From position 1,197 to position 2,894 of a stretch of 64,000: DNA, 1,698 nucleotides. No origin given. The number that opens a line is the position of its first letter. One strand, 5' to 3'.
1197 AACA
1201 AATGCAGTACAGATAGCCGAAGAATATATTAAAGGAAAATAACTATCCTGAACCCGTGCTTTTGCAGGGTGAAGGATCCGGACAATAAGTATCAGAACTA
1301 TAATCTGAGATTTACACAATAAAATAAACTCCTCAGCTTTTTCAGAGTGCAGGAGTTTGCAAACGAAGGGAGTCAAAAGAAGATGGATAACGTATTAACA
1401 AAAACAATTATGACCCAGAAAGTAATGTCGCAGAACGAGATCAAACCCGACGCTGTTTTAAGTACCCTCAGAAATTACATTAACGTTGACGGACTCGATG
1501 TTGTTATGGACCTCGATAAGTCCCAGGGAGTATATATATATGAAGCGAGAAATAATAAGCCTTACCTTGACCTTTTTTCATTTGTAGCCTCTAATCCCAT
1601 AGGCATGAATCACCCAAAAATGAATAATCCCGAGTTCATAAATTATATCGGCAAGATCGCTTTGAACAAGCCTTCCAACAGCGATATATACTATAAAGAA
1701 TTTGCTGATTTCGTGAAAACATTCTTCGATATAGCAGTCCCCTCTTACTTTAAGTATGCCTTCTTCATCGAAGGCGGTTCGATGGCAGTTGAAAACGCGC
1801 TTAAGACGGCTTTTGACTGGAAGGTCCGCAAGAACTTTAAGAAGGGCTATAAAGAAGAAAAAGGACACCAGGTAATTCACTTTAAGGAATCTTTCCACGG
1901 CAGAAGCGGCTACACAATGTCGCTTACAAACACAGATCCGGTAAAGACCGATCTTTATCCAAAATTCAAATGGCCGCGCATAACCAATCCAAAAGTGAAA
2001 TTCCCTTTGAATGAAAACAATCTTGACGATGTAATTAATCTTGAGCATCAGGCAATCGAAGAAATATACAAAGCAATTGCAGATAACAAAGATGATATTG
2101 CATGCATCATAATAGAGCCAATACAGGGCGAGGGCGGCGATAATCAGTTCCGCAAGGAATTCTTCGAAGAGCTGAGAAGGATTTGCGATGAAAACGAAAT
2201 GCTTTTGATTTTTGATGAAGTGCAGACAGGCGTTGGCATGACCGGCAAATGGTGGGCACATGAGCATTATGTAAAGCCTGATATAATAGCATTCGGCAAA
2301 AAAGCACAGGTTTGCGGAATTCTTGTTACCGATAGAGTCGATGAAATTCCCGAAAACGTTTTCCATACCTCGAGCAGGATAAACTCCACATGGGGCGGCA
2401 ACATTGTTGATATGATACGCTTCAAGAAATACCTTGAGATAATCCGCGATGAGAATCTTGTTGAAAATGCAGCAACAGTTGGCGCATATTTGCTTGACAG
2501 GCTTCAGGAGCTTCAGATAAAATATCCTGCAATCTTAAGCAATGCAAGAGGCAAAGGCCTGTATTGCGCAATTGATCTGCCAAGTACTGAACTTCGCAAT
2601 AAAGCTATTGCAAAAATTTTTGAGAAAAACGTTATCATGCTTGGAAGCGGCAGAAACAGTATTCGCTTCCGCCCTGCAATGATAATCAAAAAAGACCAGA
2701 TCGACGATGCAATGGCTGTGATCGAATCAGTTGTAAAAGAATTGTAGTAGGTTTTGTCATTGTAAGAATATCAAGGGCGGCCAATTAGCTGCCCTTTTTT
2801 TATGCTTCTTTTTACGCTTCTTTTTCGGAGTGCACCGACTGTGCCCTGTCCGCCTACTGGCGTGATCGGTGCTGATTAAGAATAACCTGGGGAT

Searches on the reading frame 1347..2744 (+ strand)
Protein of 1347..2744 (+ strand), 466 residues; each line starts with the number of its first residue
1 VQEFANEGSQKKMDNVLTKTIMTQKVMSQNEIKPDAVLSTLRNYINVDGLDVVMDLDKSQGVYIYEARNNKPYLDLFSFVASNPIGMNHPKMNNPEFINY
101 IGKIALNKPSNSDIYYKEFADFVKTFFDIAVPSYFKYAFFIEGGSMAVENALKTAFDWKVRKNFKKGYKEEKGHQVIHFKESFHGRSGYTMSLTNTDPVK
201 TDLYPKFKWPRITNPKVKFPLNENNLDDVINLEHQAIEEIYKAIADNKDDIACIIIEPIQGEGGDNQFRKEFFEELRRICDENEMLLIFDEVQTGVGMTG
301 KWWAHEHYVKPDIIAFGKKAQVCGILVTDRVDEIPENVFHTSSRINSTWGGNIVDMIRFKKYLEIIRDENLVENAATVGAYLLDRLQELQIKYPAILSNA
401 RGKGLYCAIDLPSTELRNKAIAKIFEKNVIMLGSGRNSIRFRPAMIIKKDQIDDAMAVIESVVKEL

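Call 47: search_protein_families(library=ncbifam, proteins=[window:1347-2744:+], max_evalue=0.00001)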
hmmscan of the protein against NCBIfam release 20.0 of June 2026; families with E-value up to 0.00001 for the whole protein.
window:1347-2744:+ (466 aa): 69 families (the best 25 are shown)
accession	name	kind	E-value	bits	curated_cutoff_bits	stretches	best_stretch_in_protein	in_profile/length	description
TIGR03251.1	LAT_fam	equivalog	3.5e-192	638.7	520.8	1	34-463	1-432/433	L-lysine 6-transaminase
TIGR00699.1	GABAtrns_euk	equivalog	2e-80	270.8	567.15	1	36-461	24-462/464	4-aminobutyrate--2-oxoglutarate transaminase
NF004426.0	PRK05769.1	equivalog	1.6e-66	224.9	552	1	54-465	38-439/441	acetyl ornithine aminotransferase family protein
TIGR00707.1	argD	subfamily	1.4e-62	211.7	410.05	1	54-463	11-380/381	acetylornithine/succinylornithine family transaminase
NF005993.0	PRK08117.1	subfamily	8.5e-62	209.1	574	1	55-465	28-429/433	aspartate aminotransferase family protein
NF002325.0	PRK01278.1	subfamily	9.6e-60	202.3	372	1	55-465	16-388/395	acetylornithine transaminase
NF002797.0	PRK02936.1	equivalog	2.4e-51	174.7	496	1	54-464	13-378/385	acetylornithine transaminase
TIGR01885.1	Orn_aminotrans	equivalog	1.6e-50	172.1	378.4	1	46-463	15-401/402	ornithine--oxo-acid transaminase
NF008570.0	PRK11522.1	equivalog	2.9e-48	164.6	612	1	124-465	136-456/464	putrescine aminotransferase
NF002874.0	PRK03244.1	equivalog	1.1e-46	159.4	457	1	55-465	28-394/399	acetylornithine transaminase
NF003468.0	PRK05093.1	subfamily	1.1e-45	156.1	522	1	58-465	29-401/405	acetylornithine/succinyldiaminopimelate transaminase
NF006733.0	PRK09264.1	subfamily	3.5e-45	154.3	438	1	39-465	12-416/425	diaminobutyrate--2-oxoglutarate transaminase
TIGR03246.1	arg_catab_astC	subfamily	3.8e-45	154.5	609.95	2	231-465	160-395/397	acetylornithine/succinylornithine family transaminase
TIGR00700.1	GABAtrnsam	equivalog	9.3e-45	153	506.65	1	63-463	26-418/420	4-aminobutyrate--2-oxoglutarate transaminase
NF009047.0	PRK12381.1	subfamily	5.2e-44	150.7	630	2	231-464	164-398/406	bifunctional succinylornithine transaminase/acetylornithine transaminase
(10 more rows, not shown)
